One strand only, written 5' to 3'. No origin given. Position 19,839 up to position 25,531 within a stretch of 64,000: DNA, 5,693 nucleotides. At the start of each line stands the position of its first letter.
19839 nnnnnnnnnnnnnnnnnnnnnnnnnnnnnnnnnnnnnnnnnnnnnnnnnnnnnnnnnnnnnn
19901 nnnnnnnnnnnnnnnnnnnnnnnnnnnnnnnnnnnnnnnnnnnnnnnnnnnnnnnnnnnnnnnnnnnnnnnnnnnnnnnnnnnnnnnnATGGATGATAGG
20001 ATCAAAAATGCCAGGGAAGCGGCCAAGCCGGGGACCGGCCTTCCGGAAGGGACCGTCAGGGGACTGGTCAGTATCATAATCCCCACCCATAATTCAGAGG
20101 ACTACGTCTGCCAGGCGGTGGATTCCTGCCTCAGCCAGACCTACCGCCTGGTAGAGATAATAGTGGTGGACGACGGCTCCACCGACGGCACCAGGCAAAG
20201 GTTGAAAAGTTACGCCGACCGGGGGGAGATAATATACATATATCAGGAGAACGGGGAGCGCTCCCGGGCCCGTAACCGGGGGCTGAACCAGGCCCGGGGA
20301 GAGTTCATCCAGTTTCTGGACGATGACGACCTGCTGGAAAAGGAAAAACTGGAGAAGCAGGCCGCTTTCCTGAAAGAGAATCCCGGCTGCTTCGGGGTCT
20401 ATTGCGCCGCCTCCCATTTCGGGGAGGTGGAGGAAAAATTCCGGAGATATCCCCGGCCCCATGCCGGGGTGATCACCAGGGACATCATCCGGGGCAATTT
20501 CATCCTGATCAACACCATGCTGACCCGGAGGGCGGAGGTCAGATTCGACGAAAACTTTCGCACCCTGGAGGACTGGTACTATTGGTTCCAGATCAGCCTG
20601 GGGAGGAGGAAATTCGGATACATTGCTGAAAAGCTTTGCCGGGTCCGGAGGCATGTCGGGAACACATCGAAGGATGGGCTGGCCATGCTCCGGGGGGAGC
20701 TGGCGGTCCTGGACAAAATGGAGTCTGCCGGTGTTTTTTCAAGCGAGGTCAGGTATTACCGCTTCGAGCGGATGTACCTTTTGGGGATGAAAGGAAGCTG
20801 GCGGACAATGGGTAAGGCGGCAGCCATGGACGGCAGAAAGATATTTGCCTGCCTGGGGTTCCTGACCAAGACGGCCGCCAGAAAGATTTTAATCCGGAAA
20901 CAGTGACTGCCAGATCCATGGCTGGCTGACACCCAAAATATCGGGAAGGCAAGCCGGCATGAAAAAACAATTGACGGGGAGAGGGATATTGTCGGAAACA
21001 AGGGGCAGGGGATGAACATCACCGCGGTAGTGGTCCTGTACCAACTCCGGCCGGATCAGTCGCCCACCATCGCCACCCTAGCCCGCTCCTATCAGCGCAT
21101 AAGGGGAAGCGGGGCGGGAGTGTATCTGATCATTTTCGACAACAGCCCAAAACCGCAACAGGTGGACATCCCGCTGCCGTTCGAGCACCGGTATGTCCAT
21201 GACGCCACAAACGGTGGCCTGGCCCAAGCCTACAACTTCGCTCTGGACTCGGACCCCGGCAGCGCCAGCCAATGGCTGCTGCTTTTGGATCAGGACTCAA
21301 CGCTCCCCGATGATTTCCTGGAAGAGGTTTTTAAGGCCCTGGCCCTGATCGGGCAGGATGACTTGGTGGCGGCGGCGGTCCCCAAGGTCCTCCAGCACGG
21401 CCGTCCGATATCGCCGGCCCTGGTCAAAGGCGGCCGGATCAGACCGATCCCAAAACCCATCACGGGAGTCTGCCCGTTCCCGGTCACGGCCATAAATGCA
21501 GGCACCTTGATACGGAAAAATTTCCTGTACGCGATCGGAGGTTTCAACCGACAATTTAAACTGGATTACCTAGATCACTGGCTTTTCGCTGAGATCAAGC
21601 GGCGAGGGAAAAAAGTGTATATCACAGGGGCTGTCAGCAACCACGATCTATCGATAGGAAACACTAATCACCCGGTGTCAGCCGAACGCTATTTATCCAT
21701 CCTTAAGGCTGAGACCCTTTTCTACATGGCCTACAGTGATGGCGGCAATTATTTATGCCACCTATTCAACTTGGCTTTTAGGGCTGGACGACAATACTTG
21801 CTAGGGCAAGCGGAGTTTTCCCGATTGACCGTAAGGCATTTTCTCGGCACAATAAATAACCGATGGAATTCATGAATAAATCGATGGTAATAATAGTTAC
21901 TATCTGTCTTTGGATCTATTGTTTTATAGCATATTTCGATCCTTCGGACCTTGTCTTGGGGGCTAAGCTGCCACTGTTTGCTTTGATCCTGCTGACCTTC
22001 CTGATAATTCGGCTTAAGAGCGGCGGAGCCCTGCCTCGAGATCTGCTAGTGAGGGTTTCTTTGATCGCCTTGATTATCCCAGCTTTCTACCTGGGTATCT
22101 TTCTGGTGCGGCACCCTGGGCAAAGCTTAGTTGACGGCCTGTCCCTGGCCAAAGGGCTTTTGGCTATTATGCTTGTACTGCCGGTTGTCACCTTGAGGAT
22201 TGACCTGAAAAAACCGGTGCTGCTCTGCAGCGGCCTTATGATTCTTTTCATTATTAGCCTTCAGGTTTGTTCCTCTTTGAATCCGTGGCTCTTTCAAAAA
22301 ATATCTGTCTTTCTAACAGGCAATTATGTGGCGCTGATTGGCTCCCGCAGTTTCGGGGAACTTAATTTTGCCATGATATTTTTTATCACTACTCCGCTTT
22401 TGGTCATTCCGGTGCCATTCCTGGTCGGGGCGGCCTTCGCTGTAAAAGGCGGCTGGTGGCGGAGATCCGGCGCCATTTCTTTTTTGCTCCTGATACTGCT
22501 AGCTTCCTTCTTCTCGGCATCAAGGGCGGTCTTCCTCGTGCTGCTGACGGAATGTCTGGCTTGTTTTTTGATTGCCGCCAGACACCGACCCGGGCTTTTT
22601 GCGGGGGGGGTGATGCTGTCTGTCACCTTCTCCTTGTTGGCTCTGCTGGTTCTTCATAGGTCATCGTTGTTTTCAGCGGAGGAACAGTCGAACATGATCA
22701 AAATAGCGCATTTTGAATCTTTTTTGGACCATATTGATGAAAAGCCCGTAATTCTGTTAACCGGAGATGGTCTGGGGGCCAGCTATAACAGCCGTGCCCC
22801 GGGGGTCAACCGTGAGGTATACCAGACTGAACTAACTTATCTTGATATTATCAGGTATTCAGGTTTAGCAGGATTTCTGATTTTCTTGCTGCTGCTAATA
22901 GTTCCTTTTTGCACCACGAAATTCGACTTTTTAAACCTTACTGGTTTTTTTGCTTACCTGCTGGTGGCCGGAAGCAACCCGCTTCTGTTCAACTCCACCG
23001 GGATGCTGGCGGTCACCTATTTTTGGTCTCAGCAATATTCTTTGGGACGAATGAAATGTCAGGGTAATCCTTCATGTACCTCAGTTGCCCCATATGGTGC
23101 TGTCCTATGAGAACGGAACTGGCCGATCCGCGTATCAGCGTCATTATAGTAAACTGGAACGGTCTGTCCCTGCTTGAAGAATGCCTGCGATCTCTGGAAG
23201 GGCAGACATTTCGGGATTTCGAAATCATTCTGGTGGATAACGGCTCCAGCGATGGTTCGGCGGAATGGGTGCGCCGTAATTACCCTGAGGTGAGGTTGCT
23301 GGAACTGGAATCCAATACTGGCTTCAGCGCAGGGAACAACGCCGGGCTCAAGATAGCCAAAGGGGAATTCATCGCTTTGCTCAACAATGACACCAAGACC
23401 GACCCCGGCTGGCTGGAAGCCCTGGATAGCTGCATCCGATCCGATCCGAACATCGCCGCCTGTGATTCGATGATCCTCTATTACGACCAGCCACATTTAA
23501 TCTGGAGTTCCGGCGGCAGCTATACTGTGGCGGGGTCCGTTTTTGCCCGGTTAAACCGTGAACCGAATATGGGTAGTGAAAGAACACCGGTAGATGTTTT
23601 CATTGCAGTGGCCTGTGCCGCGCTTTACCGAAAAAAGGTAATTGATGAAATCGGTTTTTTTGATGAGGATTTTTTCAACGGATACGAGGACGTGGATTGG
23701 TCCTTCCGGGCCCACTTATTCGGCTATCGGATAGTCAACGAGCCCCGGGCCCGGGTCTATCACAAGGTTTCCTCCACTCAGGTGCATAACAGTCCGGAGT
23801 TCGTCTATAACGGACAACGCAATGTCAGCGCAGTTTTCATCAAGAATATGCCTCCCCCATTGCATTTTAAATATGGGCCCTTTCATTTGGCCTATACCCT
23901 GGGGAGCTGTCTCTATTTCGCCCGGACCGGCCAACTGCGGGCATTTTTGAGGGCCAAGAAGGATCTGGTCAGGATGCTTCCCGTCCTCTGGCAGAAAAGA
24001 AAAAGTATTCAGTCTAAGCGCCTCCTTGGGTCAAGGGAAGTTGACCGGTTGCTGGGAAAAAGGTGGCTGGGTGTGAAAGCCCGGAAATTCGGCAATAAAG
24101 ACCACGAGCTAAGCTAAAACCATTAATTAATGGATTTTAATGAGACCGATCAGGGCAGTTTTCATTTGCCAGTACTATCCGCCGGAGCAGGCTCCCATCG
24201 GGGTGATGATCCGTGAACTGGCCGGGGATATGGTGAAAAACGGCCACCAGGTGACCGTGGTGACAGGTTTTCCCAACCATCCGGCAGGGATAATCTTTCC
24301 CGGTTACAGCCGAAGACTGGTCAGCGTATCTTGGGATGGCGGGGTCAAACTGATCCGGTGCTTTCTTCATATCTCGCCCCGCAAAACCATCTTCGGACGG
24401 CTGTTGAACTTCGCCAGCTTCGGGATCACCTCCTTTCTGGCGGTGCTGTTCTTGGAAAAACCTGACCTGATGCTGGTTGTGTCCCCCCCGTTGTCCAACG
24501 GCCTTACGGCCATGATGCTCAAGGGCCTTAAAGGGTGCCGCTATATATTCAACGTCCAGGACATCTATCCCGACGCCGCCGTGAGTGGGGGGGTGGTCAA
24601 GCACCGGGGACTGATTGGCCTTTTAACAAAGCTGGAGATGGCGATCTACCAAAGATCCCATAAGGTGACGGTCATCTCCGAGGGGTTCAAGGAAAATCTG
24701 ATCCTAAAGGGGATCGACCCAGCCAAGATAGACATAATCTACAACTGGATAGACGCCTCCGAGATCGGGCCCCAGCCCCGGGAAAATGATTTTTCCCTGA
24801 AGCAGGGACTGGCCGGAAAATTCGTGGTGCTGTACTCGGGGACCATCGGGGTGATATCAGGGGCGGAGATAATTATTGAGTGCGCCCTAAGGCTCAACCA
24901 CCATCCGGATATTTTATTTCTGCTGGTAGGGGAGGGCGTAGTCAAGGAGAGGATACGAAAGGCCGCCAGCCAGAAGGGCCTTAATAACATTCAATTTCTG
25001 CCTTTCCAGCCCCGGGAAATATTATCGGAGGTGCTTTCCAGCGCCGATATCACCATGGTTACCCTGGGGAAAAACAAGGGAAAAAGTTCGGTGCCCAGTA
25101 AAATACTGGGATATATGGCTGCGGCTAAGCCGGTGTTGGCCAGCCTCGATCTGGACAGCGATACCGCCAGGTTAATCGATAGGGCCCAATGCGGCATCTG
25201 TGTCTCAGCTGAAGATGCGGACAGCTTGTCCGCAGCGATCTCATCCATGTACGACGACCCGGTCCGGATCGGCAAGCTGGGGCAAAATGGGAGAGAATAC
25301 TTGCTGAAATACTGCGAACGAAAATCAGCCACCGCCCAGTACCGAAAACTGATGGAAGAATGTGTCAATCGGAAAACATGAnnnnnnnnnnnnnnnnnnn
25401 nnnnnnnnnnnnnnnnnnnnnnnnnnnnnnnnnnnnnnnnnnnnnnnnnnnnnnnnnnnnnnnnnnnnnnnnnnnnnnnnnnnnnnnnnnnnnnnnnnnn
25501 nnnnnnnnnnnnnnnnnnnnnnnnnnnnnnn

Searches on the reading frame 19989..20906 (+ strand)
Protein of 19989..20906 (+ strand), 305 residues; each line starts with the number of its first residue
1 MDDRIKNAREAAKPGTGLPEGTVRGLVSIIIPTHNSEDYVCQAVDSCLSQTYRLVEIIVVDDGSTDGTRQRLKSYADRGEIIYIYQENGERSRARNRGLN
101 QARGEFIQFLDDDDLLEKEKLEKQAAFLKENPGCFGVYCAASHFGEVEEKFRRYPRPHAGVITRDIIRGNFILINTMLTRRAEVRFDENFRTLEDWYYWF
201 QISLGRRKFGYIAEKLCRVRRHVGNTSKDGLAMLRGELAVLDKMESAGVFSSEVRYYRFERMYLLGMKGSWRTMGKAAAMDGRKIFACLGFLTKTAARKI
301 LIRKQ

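Call 81: search_protein_families(library=pfam, proteins=[window:19989-20906:+], max_evalue=0.00001)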
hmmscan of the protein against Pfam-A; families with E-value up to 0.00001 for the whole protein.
window:19989-20906:+ (305 aa): 3 families
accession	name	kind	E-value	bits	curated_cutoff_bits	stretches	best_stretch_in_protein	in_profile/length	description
PF00535.33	Glycos_transf_2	-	2.9e-35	122.1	23.3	1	28-154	1-129/168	Glycosyl transferase family 2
PF10111.15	Glyco_tranf_2_2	-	2.1e-15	57.4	27.3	1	28-173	1-162/276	Glycosyltransferase like family 2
PF13641.12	Glyco_tranf_2_3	-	8.6e-13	49.3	27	1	27-218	3-210/230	Glycosyltransferase like family 2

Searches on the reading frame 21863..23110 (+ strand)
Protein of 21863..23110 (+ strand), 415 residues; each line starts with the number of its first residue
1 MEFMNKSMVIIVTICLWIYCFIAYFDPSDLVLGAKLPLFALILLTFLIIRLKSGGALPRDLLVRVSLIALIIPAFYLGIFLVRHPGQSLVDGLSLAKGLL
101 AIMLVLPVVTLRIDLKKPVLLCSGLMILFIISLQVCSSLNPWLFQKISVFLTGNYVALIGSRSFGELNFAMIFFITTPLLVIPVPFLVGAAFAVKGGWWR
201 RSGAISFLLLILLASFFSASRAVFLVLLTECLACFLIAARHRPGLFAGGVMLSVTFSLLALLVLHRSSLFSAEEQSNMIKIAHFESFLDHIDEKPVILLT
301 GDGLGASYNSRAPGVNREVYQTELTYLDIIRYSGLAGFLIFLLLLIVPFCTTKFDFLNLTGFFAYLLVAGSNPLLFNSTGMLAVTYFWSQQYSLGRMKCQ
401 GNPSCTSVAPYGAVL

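Call 82: search_protein_families(library=pfam, proteins=[window:21863-23110:+], max_evalue=0.01)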
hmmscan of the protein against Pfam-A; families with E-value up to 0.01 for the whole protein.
window:21863-23110:+ (415 aa): 1 family
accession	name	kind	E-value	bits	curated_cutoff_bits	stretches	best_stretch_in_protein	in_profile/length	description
PF04932.20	Wzy_C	-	1.9e-06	28.2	31.7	1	207-342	2-149/149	O-Antigen ligase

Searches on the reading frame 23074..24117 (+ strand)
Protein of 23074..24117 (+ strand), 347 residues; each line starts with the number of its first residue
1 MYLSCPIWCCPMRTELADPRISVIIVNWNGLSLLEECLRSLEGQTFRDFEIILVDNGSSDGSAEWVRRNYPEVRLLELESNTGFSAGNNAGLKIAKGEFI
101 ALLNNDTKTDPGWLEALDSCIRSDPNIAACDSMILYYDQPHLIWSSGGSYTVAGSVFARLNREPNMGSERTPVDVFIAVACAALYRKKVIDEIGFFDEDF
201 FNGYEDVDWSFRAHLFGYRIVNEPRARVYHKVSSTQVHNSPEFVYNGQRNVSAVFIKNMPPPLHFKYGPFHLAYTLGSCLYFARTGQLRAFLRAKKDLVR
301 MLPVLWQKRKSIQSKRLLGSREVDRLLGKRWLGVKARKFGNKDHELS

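Call 82: search_protein_families(library=pfam, proteins=[window:23074-24117:+], max_evalue=0.01)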
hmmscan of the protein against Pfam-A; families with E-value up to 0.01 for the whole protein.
window:23074-24117:+ (347 aa): 4 families
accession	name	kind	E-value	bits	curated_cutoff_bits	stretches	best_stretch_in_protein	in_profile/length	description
PF00535.33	Glycos_transf_2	-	1.3e-27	97.2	23.3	1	22-193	1-167/168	Glycosyl transferase family 2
PF13641.12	Glyco_tranf_2_3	-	9.2e-11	42.6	27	1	19-231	1-212/230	Glycosyltransferase like family 2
PF10111.15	Glyco_tranf_2_2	-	5.2e-08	33.1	27.3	1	34-229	15-214/276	Glycosyltransferase like family 2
PF13632.12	Glyco_trans_2_3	-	7.1e-05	23.2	27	1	100-235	2-128/198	Glycosyl transferase family group 2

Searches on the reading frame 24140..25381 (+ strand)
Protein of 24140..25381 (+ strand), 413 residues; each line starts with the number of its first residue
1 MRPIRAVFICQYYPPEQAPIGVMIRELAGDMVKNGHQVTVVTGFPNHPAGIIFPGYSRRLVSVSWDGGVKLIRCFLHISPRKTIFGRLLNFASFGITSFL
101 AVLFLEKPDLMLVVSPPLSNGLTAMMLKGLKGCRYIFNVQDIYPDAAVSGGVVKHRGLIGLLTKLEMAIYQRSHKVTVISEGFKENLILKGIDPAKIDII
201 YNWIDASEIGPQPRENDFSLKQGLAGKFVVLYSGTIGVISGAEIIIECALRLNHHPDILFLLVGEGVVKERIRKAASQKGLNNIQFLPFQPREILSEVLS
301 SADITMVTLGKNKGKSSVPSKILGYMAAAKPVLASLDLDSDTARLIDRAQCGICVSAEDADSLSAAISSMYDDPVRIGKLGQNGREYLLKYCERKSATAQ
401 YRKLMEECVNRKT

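Call 82: search_protein_families(library=pfam, proteins=[window:24140-25381:+], max_evalue=0.01)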
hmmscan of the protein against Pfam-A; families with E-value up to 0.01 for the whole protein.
window:24140-25381:+ (413 aa): 4 families
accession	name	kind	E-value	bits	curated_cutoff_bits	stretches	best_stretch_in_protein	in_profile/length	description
PF00534.26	Glycos_transf_1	-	1.7e-16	60.7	26.4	1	226-386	14-171/172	Glycosyl transferases group 1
PF13579.12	Glyco_trans_4_4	-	1.1e-14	55.5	29.7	1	20-203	3-158/158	Glycosyl transferase 4-like domain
PF13692.12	Glyco_trans_1_4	-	1.8e-14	54.6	27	1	228-373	2-142/142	Glycosyl transferases group 1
PF13439.12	Glyco_transf_4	-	1.1e-13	52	28.5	1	21-207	5-169/170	Glycosyltransferase Family 4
